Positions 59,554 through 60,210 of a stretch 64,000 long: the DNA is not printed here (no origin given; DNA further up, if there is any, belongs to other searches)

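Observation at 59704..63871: ACP fused to a FabZ-type dehydratase, followed by a FabB-like KAS I, an SDR reductase and a GT28 lipid glycosyltransferase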

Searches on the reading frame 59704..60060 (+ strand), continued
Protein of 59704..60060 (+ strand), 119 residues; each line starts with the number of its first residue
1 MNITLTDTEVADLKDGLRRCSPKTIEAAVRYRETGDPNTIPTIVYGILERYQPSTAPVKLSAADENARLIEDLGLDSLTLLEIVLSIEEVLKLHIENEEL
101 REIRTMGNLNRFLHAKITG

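Call 53: search_protein_families(library=pfam, proteins=[L087:4502-6049:+, L078:8199-8666:-, L078:6481-7578:-, L078:7467-8177:+, L087:5958-6485:+, L078:2245-3534:-, L088:3475-5433:-, L111:14406-15122:-, L087:755-1633:+], max_evalue=0.001)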
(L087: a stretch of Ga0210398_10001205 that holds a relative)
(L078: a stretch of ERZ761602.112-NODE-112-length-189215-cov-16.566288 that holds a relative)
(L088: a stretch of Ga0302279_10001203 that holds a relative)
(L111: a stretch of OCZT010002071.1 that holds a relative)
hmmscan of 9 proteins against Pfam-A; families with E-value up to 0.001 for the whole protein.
L087:4502-6049:+ (515 aa): 6 families
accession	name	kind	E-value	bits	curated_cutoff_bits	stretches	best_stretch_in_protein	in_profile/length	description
PF13484.11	Fer4_16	-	2.2e-23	83.2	30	1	307-370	2-66/66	4Fe-4S double cluster binding domain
PF08331.15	QueG_DUF1730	-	1.1e-15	57.7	25.1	1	162-239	1-77/77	Epoxyqueuosine reductase QueG, DUF1730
PF00037.32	Fer4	-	0.00016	21.7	21.1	0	306-322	7-23/24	4Fe-4S binding domain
PF13646.12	HEAT_2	-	0.00027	21.6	27.7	1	422-487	18-84/88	HEAT repeats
PF13237.11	Fer4_10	-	0.0005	20.4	25.5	0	306-319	8-21/53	4Fe-4S dicluster domain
PF12838.12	Fer4_7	-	0.00061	20.6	27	0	307-370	2-51/52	4Fe-4S dicluster domain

L078:8199-8666:- (155 aa): 2 families
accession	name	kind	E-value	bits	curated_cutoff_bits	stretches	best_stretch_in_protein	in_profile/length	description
PF13279.12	4HBT_2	-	3.1e-16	60.4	25.5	1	31-146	1-119/122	Thioesterase-like superfamily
PF03061.28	4HBT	-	3.6e-09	37.2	20.6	1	39-120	1-75/79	Thioesterase superfamily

L078:6481-7578:- (365 aa): 1 family
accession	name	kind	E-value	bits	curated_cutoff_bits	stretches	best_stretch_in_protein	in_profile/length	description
PF01212.27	Beta_elim_lyase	-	4.8e-55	187.4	27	1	22-314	2-286/288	Beta-eliminating lyase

L078:7467-8177:+ (236 aa): 4 families
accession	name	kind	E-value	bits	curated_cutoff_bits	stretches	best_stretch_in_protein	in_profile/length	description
PF01202.28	SKI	-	6.6e-43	147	22.1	1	69-222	1-156/159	Shikimate kinase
PF13238.12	AAA_18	-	5.2e-06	27.4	29.4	1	65-173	3-111/128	AAA domain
PF13671.12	AAA_33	-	2e-05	25.4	27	1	64-170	3-115/143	AAA domain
PF00004.35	AAA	-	0.0009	20.1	21.2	0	63-93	1-31/131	ATPase family associated with various cellular activities (AAA)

L087:5958-6485:+ (175 aa): 0 families

L078:2245-3534:- (429 aa): 4 families
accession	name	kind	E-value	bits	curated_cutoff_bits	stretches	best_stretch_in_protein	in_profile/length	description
PF01071.24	GARS_A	-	1e-68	231.4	27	1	107-298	1-194/194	Phosphoribosylglycinamide synthetase, ATP-grasp (A) domain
PF02844.21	GARS_N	-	4.6e-30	104.8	29.5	1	8-106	2-100/100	Phosphoribosylglycinamide synthetase, N domain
PF02843.22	GARS_C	-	2e-27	95.8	34.8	1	333-423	1-92/92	Phosphoribosylglycinamide synthetase, C domain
PF02655.19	ATP-grasp_3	-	0.00087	19.9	23.2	0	137-294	25-158/160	ATP-grasp domain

L088:3475-5433:- (652 aa): 1 family
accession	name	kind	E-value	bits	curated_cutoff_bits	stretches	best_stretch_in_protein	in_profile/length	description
PF03641.19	Lysine_decarbox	-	1.3e-09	38.8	27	1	560-642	45-128/131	Possible lysine decarboxylase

L111:14406-15122:- (238 aa): 7 families
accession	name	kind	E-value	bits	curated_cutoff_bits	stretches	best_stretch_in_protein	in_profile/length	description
PF08241.18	Methyltransf_11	-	1.8e-13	51.4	21.2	1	115-173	36-95/95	Methyltransferase domain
PF13489.12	Methyltransf_23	-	6.5e-11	42.7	27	1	42-200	8-129/164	Methyltransferase domain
PF08242.18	Methyltransf_12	-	1.8e-09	38.6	30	1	115-171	39-98/98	Methyltransferase domain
PF13649.12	Methyltransf_25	-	2.7e-09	38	27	1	117-169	41-97/97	Methyltransferase domain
PF13847.12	Methyltransf_31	-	1.2e-06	28.7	27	1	128-182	62-118/145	Methyltransferase domain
PF01209.24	Ubie_methyltran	-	0.00016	21.6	20.1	1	132-174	110-152/233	ubiE/COQ5 methyltransferase family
PF20922.3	Anamorsin_N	-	0.00044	20.4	27.1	1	128-175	41-89/163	Anamorsin, N-terminal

L087:755-1633:+ (292 aa): 2 families
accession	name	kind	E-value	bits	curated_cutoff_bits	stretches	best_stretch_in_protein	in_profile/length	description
PF00254.34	FKBP_C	-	2.4e-22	79.5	21.1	1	185-272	5-94/94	FKBP-type peptidyl-prolyl cis-trans isomerase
PF01346.23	FKBP_N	-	6.7e-11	43.3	22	1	78-176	4-97/97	Domain amino terminal to FKBP-type peptidyl-prolyl isomerase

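Call 59: search_protein_families(library=ncbifam, proteins=[L078:8199-8666:-], max_evalue=0.00001)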
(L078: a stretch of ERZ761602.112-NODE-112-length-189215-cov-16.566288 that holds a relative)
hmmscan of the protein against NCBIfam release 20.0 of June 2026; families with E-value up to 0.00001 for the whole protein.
L078:8199-8666:- (155 aa): 4 families
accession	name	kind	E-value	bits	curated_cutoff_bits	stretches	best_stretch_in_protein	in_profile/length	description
NF047424.1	MenI_Staph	exception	1.2e-25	90.1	225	1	22-145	1-126/148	1,4-dihydroxy-2-naphthoyl-CoA hydrolase MenI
TIGR00051.1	TIGR00051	subfamily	2.7e-22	79.3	68.7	1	29-139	2-114/117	YbgC/FadM family acyl-CoA thioesterase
TIGR02799.1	thio_ybgC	equivalog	4.4e-21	75.5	141.35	1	27-145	3-123/126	tol-pal system-associated acyl-CoA thioesterase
NF008065.0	PRK10800.1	equivalog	2e-11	44.1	185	1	26-103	7-87/134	tol-pal system-associated acyl-CoA thioesterase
